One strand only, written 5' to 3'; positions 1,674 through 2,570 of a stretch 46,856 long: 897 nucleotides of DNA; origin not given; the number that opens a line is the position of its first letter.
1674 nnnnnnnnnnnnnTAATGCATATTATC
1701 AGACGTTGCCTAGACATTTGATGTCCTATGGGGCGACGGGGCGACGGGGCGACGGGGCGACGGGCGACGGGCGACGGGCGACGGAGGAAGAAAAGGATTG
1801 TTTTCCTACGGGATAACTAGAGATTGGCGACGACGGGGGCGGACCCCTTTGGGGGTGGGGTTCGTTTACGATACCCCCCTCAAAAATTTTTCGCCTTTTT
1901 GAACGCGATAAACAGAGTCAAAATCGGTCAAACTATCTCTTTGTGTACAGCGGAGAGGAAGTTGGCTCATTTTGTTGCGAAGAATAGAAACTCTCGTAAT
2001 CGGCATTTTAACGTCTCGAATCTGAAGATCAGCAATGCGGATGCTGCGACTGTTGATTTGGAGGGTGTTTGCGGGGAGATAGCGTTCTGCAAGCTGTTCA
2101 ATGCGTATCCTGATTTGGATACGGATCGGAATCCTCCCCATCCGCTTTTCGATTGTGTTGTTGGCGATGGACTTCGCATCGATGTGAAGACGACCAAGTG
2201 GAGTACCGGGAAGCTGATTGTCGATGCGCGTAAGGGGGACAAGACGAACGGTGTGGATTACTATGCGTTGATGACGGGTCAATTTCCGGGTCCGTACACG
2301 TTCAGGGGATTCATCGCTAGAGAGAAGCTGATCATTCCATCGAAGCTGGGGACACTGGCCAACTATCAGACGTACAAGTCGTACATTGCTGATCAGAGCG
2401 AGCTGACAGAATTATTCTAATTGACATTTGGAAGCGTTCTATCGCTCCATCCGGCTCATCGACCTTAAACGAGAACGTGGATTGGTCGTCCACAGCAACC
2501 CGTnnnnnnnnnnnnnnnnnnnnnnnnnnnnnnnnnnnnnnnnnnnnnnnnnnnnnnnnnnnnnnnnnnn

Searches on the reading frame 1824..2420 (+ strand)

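Call 34: search_protein_families(library=pfam, proteins=[window:1824-2420:+], max_evalue=0.01)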
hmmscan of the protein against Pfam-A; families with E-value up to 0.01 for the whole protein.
window:1824-2420:+ (198 aa): 1 family
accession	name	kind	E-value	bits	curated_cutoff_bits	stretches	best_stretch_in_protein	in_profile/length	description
PF19161.5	DUF5843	-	1.5e-09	38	25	1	31-150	2-124/196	Family of unknown function (DUF5843)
